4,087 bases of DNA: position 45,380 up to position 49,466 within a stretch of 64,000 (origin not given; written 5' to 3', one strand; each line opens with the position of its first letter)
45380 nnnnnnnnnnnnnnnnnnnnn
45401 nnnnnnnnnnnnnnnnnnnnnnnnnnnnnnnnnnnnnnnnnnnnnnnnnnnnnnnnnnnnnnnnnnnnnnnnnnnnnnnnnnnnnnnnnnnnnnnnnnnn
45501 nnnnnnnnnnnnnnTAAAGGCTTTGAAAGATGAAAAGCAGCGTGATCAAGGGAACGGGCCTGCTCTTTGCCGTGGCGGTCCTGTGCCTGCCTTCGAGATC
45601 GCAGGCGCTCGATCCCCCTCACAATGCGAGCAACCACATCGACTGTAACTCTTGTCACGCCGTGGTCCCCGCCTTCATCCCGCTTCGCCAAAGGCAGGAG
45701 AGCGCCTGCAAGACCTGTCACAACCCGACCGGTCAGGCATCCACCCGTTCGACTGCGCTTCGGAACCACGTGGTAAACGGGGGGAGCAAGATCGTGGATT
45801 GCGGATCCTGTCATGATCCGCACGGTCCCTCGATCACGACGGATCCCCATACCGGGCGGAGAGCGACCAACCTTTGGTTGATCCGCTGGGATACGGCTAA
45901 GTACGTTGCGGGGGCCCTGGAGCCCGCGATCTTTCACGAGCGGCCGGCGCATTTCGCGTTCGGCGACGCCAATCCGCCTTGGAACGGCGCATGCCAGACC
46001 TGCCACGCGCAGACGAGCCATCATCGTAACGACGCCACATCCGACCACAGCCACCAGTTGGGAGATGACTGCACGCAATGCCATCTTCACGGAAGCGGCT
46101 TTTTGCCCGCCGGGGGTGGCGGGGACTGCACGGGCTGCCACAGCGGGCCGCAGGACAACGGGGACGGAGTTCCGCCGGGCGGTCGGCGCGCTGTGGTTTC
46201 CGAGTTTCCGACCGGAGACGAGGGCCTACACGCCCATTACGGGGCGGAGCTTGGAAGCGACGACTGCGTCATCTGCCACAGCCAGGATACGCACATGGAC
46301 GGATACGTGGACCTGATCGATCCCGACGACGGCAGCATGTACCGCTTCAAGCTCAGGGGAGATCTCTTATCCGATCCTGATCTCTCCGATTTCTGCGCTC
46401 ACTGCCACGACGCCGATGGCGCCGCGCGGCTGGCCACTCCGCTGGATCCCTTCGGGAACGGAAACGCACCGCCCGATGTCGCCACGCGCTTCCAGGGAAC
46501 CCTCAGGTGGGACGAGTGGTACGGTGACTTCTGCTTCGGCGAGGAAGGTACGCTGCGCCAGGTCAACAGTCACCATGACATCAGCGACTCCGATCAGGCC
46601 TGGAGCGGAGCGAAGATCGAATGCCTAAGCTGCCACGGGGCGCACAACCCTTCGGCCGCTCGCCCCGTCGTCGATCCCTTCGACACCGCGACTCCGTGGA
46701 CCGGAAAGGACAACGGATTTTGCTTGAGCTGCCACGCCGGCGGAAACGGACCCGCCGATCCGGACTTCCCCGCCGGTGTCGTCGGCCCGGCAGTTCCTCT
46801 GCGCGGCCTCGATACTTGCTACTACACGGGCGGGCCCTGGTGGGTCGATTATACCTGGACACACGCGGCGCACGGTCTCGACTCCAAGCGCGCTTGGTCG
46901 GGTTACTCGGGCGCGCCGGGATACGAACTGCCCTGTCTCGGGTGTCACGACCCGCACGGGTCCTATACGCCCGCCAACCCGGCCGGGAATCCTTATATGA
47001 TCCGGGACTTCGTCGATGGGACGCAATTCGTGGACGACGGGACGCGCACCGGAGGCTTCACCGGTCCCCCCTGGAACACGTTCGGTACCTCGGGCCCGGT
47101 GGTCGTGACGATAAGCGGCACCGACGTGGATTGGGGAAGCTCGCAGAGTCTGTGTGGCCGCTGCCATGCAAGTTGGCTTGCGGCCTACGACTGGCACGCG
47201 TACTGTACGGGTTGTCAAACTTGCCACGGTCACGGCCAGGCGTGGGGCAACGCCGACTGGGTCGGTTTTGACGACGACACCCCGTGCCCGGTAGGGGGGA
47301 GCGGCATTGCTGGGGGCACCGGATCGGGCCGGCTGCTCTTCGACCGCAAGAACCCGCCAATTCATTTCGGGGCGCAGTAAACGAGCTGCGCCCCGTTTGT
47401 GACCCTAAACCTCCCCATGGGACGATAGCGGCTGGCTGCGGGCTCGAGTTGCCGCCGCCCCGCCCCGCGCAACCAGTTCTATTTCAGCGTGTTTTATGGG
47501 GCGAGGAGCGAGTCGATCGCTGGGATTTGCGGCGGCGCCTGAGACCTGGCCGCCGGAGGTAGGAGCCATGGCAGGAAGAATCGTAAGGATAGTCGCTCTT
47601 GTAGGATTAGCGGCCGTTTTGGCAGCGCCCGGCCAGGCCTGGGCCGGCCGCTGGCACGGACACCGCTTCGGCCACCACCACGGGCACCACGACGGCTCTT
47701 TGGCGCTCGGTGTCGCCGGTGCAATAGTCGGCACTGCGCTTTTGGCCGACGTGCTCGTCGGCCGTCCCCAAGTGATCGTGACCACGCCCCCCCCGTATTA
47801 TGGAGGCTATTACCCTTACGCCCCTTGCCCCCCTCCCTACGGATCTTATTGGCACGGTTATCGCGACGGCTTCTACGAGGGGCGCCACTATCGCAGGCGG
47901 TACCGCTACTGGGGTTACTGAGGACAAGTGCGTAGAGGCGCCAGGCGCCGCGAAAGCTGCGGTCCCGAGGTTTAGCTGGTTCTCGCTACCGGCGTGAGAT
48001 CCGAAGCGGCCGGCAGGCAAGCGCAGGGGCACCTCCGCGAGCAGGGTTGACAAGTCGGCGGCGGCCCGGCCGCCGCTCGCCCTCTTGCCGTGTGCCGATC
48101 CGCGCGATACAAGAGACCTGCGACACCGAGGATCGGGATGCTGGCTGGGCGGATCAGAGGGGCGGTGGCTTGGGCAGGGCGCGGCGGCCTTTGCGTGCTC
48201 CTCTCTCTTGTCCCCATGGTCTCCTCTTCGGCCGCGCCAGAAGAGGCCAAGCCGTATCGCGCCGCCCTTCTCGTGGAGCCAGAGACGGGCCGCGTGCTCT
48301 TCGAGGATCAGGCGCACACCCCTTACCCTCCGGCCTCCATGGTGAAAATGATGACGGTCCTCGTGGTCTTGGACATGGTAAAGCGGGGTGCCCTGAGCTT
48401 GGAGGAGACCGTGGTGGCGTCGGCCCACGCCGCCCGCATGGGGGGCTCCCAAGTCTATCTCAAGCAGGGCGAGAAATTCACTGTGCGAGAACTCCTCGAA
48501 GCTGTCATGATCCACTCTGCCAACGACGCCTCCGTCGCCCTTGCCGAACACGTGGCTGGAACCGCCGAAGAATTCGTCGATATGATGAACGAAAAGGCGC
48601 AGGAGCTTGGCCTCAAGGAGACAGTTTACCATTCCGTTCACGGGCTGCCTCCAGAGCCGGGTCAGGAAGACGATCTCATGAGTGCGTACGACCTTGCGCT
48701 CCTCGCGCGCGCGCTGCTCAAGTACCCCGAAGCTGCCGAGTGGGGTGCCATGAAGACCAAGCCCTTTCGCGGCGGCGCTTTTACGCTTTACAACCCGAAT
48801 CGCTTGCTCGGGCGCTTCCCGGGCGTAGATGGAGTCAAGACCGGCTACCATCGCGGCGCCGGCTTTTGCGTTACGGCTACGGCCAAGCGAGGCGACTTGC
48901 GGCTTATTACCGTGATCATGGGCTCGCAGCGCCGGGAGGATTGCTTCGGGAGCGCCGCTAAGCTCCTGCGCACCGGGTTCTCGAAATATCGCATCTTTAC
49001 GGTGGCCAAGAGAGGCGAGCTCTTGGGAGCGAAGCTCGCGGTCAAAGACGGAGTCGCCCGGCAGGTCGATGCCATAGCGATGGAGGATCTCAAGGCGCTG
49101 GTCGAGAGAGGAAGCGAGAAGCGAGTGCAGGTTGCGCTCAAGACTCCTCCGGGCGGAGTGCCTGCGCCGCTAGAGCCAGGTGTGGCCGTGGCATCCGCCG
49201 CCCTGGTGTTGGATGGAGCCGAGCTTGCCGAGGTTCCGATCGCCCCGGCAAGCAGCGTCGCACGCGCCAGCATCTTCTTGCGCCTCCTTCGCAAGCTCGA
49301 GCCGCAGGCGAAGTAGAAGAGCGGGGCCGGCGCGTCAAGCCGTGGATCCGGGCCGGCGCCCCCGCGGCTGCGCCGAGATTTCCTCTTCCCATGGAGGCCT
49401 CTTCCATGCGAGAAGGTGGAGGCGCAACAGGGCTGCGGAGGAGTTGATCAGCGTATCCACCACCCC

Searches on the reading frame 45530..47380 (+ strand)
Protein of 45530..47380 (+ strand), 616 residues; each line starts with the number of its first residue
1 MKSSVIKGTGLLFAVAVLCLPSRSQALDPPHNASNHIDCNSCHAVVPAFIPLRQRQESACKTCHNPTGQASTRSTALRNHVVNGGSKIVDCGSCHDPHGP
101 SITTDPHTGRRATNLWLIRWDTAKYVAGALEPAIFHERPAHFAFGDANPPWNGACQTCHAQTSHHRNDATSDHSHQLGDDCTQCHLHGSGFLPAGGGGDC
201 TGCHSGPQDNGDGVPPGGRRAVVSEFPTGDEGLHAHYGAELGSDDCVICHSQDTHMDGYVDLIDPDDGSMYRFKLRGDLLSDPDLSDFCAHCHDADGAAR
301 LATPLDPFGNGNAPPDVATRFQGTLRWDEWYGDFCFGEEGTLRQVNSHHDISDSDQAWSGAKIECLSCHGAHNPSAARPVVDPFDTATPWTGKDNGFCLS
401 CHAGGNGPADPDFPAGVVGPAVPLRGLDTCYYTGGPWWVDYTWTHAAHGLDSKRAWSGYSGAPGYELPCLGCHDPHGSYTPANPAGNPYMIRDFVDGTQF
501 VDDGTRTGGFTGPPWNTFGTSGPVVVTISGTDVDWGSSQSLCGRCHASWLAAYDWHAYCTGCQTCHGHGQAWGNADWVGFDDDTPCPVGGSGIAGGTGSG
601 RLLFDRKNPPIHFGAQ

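Call 9: search_protein_families(library=pfam, proteins=[window:45530-47380:+], max_evalue=0.001)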
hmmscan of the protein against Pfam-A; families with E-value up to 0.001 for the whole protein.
window:45530-47380:+ (616 aa): 4 families
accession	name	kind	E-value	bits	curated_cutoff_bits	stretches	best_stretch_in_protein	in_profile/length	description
PF14522.11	Cytochrome_C7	-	7.6e-12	45.3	24.8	0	153-205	14-67/67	Cytochrome c7 and related cytochrome c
PF14537.11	Cytochrom_c3_2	-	8.3e-07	29.8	25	1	33-101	3-70/79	Cytochrome c3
PF09699.15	Paired_CXXCH_1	-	2.3e-05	24.4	20.6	0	364-404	8-38/41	Doubled CXXCH motif (Paired_CXXCH_1)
PF02085.21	Cytochrom_CIII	-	0.00074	20.3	22.9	1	30-98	24-85/101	Class III cytochrome C family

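Call 29: search_protein_families(library=ncbifam, proteins=[window:45530-47377:+], max_evalue=0.01)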
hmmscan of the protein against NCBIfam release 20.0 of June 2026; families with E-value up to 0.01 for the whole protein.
window:45530-47377:+ (616 aa): 3 families
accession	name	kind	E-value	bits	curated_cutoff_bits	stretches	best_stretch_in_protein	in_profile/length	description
TIGR03508.1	decahem_SO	subfamily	5.7e-08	32.5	192.2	1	31-100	89-155/258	DmsE family decaheme c-type cytochrome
NF041028.1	decahem_GSU2203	exception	8.1e-06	25.3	325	1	32-103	121-189/317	GSU2203 family decaheme c-type cytochrome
TIGR03507.1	decahem_SO1788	subfamily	0.00071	18.1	209.3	1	38-76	491-529/672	OmcA/MtrC family decaheme c-type cytochrome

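Call 34: find_encoding_contigs(protein=window:45530-47377:+, flank=3000, max_places=4)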
Protein window:45530-47377:+ (616 aa): no gene with exactly this product is on record in the collection.

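Call 63: find_homologous_proteins(query=window:45530-47377:+, max_evalue=0.00001)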
Query window:45530-47377:+ (616 aa): 188 proteins with E <= 0.00001 among 8000 candidates; the best 120 are listed.
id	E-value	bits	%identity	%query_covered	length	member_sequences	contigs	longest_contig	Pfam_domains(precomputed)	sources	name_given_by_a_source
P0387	0.0e+0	1503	100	100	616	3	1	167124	PF09699.16,PF14537.12,PF14522.12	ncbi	-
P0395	1.1e-291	988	79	82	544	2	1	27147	PF09699.16,PF14522.12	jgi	jgi:hypothetical protein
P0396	6.9e-258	876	64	92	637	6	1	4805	PF09699.16,PF14537.12,PF14522.12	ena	-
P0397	8.6e-258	875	64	94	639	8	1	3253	PF14537.12,PF14522.12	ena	-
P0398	7.5e-256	869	65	94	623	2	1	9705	PF09699.16,PF14537.12,PF14522.12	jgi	jgi:hypothetical protein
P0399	1.1e-254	865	64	90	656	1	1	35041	PF14537.12,PF14522.12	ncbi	-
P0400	2.1e-254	864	64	94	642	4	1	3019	PF14537.12,PF14522.12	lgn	-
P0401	2.0e-253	861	63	93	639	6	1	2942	PF14537.12,PF14522.12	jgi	jgi:hypothetical protein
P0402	4.8e-252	856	64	93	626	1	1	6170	PF09699.16,PF14522.12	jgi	-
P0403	1.4e-247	842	62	94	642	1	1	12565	PF14537.12,PF14522.12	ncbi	-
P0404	1.4e-245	835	61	94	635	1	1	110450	PF09699.16,PF14537.12,PF14522.12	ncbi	ncbi:MAG: hypothetical protein Kow0059_16890 [Candidatus Sumerlaeia bacterium]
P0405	2.3e-240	818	59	98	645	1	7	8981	PF09699.16,PF14537.12,PF14522.12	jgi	jgi:hypothetical protein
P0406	5.1e-240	817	59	99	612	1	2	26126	PF09699.16,PF14537.12,PF14522.12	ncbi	-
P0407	1.1e-239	816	62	92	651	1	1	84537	PF09699.16,PF14537.12,PF14522.12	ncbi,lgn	-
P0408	1.2e-237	809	58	95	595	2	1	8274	PF09699.16,PF14537.12,PF14522.12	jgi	jgi:hypothetical protein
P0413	1.9e-228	779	57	97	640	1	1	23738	PF09699.16,PF14537.12,PF14522.12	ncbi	ncbi:hypothetical protein ACFL43_03085 [Thermodesulfobacteriota bacterium]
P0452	5.0e-193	661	54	90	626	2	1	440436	PF09699.16,PF14537.12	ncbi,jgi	jgi:predicted CxxxxCH...CXXCH cytochrome family protein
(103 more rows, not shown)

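Call 66: find_encoding_contigs(protein=P0404, flank=6000, max_places=1)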
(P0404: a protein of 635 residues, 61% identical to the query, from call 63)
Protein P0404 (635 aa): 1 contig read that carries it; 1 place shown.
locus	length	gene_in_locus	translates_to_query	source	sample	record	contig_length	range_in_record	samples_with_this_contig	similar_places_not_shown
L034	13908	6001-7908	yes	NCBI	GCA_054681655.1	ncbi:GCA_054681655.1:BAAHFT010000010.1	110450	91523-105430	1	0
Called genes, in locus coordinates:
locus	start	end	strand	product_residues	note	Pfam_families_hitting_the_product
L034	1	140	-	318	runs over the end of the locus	PF00348:polyprenyl_synt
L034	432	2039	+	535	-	PF01590:GAF, PF13185:GAF_2, PF13492:GAF_3, PF00512:HisKA, PF02518:HATPase_c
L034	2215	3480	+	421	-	PF06750:A24_N_bact, PF01478:Peptidase_A24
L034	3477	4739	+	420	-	PF13167:GTP-bdg_N, PF16360:GTP-bdg_M, PF01926:MMR_HSR1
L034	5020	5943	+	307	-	PF06739:SBBP (faint), PF08450:SGL (weak), PF01436:NHL (faint), PF20067:SSL_N (faint)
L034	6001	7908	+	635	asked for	PF09699:Paired_CXXCH_1 (faint), PF14522:Cytochrome_C7 (faint), PF14537:Cytochrom_c3_2 (weak)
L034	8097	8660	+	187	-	PF00156:Pribosyltran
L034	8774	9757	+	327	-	PF02729:OTCace_N, PF00185:OTCace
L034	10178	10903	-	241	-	PF07027:DUF1318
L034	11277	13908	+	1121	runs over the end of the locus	-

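Call 67: find_encoding_contigs(protein=P0407, flank=6000, max_places=1)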
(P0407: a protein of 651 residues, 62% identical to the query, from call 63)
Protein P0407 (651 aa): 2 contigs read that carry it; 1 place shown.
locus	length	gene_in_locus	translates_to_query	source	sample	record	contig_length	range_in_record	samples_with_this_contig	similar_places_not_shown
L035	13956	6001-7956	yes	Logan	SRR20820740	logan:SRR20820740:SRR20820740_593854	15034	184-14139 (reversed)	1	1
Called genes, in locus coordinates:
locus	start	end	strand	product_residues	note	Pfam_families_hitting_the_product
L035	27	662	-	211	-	PF14522:Cytochrome_C7 (faint), PF09699:Paired_CXXCH_1 (faint)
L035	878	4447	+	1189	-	PF14522:Cytochrome_C7 (faint), PF09698:GSu_C4xC__C2xCH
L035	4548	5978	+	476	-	PF08450:SGL (faint), PF17170:DUF5128 (weak), PF01436:NHL (weak)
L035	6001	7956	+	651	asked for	PF09699:Paired_CXXCH_1 (faint), PF14522:Cytochrome_C7 (faint), PF14537:Cytochrom_c3_2 (faint)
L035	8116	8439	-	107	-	-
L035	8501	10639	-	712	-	PF14827:dCache_3, PF00989:PAS, PF08448:PAS_4, PF13188:PAS_8, PF13426:PAS_9, PF00512:HisKA, PF02518:HATPase_c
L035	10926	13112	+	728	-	PF02743:dCache_1, PF00989:PAS, PF08448:PAS_4, PF13188:PAS_8 (weak), PF13426:PAS_9, PF08447:PAS_3, PF00512:HisKA, PF02518:HATPase_c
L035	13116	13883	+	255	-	PF00072:Response_reg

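Call 68: find_encoding_contigs(protein=P0399, flank=6000, max_places=1)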
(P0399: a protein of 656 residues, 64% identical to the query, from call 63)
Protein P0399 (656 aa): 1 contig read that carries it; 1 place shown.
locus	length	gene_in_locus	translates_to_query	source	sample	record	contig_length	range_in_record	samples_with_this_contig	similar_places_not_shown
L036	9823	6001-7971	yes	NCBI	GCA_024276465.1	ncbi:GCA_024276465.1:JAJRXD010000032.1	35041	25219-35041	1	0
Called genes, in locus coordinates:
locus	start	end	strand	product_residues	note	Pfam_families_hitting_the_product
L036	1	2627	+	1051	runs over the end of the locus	PF14522:Cytochrome_C7 (faint), PF01833:TIG (faint), PF00404:Dockerin_1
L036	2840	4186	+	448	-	PF05922:Inhibitor_I9 (faint), PF00082:Peptidase_S8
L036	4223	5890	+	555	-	PF14522:Cytochrome_C7 (faint), PF14537:Cytochrom_c3_2 (faint), PF01833:TIG (faint)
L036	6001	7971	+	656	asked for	PF14537:Cytochrom_c3_2 (faint), PF14522:Cytochrome_C7 (weak)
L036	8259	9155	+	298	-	PF13623:SurA_N_2 (weak), PF13624:SurA_N_3, PF13145:Rotamase_2, PF13616:Rotamase_3, PF00639:Rotamase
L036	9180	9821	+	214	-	?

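Call 69: find_encoding_contigs(protein=P0413, flank=5000, max_places=1)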
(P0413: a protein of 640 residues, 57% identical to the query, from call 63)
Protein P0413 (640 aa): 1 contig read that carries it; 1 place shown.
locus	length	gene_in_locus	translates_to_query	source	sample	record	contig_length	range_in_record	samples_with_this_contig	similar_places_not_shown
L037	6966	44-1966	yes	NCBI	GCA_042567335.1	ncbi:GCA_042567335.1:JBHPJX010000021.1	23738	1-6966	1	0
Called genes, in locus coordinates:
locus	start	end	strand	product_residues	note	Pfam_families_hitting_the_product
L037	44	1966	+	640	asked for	PF09699:Paired_CXXCH_1 (faint), PF14522:Cytochrome_C7 (faint), PF14537:Cytochrom_c3_2 (faint)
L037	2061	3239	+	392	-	PF08534:Redoxin (weak), PF00578:AhpC-TSA, PF13911:AhpC-TSA_2 (weak)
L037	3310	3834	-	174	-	PF13302:Acetyltransf_3, PF13420:Acetyltransf_4 (weak), PF00583:Acetyltransf_1, PF13673:Acetyltransf_10, PF13508:Acetyltransf_7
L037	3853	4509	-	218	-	-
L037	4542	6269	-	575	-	PF00501:AMP-binding, PF13193:AMP-binding_C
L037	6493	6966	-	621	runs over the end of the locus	PF02730:AFOR_N, PF01314:AFOR_C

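Call 70: find_encoding_contigs(protein=P0406, flank=5000, max_places=1)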
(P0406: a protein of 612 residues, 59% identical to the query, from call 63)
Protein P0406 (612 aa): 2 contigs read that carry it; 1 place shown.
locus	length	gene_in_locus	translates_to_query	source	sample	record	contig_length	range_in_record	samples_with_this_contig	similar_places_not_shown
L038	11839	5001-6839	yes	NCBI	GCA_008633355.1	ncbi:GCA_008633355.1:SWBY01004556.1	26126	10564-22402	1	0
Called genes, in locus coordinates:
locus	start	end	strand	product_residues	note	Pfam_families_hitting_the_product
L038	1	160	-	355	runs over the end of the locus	PF01436:NHL (faint), PF08450:SGL (faint), PF17170:DUF5128 (faint), PF25021:TEN_NHL (faint), PF06739:SBBP (faint)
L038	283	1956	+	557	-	PF02085:Cytochrom_CIII (faint), PF14522:Cytochrome_C7 (faint), PF14537:Cytochrom_c3_2 (faint), PF09699:Paired_CXXCH_1, PF22113:Mtrc-MtrF_II-IV_dom (weak), PF09699:Paired_CXXCH_1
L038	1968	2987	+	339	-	PF00578:AhpC-TSA, PF07719:TPR_2 (faint), PF12895:ANAPC3 (weak), PF13424:TPR_12 (faint), PF13428:TPR_14 (faint), PF00515:TPR_1 (faint), PF13174:TPR_6 (faint), PF14559:TPR_19, +1 more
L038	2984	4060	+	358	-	PF02085:Cytochrom_CIII (faint), PF14522:Cytochrome_C7 (faint), PF22113:Mtrc-MtrF_II-IV_dom (faint), PF09699:Paired_CXXCH_1, PF14537:Cytochrom_c3_2 (weak), PF09699:Paired_CXXCH_1 (weak)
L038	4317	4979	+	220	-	PF09699:Paired_CXXCH_1 (faint)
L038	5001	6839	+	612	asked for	PF09699:Paired_CXXCH_1 (faint), PF14522:Cytochrome_C7 (faint), PF14537:Cytochrom_c3_2 (faint)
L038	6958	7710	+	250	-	-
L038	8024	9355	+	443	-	PF01436:NHL (faint), PF17170:DUF5128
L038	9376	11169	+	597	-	PF09699:Paired_CXXCH_1 (faint), PF14522:Cytochrome_C7 (faint), PF14537:Cytochrom_c3_2 (faint), PF22113:Mtrc-MtrF_II-IV_dom (faint)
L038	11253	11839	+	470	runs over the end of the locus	PF05140:ResB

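Call 71: find_encoding_contigs(protein=P0452, flank=5000, max_places=1)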
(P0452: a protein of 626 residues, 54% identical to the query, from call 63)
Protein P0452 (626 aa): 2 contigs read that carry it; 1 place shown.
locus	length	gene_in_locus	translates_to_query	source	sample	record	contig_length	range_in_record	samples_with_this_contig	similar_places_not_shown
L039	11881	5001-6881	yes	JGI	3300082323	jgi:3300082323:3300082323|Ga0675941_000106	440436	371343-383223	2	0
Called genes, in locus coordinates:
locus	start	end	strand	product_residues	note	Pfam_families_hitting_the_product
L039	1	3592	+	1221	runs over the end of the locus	PF07705:CARDB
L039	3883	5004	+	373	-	PF01436:NHL (faint), PF17170:DUF5128 (faint)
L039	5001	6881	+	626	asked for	PF09699:Paired_CXXCH_1 (faint), PF14537:Cytochrom_c3_2 (faint)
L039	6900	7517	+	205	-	PF14522:Cytochrome_C7 (faint), PF09699:Paired_CXXCH_1 (faint)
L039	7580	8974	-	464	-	PF02628:COX15-CtaA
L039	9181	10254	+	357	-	PF01040:UbiA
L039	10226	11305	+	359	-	PF11376:DUF3179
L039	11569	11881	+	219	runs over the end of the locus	PF02085:Cytochrom_CIII (faint), PF14537:Cytochrom_c3_2 (faint), PF22113:Mtrc-MtrF_II-IV_dom (faint), PF14522:Cytochrome_C7 (weak)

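Call 89: find_encoding_contigs(protein=P0395, flank=7000, max_places=1)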
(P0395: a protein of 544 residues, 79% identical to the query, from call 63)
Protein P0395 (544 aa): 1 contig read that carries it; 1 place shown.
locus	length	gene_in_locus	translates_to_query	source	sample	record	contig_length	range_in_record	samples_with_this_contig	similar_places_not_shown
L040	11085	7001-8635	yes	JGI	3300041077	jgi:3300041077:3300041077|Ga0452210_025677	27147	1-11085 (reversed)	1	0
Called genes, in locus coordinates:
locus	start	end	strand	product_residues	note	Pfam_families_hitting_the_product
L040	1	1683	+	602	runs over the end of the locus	PF00672:HAMP, PF00512:HisKA, PF02518:HATPase_c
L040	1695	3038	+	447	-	PF00072:Response_reg, PF00158:Sigma54_activat, PF14532:Sigma54_activ_2, PF07728:AAA_5, PF00004:AAA (weak), PF25601:AAA_lid_14, PF02954:HTH_8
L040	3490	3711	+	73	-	PF02954:HTH_8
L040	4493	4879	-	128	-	-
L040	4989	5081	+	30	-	-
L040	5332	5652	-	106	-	-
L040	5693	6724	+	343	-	PF00801:PKD, PF18911:PKD_4, PF20067:SSL_N (faint), PF01436:NHL (weak)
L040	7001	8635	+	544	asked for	PF09699:Paired_CXXCH_1 (faint), PF14522:Cytochrome_C7 (faint)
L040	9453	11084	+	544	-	?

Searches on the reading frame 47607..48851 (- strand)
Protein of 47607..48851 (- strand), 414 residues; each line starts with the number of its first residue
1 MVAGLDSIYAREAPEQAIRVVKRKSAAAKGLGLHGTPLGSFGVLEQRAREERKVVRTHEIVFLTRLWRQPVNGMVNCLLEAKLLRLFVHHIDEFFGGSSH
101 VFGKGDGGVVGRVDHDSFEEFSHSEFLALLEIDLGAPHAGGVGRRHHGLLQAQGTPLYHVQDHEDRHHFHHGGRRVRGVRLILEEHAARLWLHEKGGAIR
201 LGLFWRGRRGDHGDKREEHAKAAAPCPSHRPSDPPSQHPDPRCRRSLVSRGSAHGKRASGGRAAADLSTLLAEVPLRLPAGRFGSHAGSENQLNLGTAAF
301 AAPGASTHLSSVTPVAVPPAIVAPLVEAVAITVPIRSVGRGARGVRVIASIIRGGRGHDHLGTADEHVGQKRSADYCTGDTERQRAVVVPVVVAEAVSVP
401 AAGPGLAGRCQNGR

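Call 9: search_protein_families(library=pfam, proteins=[window:47607-48851:-], max_evalue=0.001)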
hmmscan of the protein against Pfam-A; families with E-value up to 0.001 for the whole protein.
window:47607-48851:- (414 aa): 0 families

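Call 93: search_protein_families(library=pfam, proteins=[window:47607-48851:-], max_evalue=0.01)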
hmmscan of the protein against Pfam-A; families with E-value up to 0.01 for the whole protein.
window:47607-48851:- (414 aa): 1 family
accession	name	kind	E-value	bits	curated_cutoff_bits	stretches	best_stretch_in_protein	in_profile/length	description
PF17714.6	DUF5559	-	0.0045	17.3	25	0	213-290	64-140/194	Family of unknown function (DUF5559)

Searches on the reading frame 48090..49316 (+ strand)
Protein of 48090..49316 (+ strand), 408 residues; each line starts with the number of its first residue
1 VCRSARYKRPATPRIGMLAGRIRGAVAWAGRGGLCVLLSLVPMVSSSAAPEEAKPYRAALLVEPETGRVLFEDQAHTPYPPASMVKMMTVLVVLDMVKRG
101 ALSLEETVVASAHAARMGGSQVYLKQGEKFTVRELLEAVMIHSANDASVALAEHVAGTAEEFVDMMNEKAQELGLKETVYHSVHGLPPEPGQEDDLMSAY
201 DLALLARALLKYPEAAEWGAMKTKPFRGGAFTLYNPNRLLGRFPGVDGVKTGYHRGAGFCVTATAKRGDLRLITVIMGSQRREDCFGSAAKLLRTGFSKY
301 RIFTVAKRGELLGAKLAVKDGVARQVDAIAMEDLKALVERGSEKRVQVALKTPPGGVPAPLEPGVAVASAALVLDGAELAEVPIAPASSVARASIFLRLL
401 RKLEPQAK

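Call 9: search_protein_families(library=pfam, proteins=[window:48090-49316:+], max_evalue=0.001)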
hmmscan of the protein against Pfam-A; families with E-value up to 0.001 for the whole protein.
window:48090-49316:+ (408 aa): 4 families
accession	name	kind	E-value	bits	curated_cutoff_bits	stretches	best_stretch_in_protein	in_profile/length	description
PF00768.25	Peptidase_S11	-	7.5e-67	225.7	27.6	1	57-280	13-238/239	D-alanyl-D-alanine carboxypeptidase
PF13354.11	Beta-lactamase2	-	1.8e-16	60.6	22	1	64-210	7-147/214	Beta-lactamase enzyme family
PF07943.18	PBP5_C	-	1.3e-08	35.3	21.2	1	303-391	4-90/91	Penicillin-binding protein 5, C-terminal domain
PF00144.29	Beta-lactamase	-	7.8e-06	25.7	27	1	75-145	46-109/329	Beta-lactamase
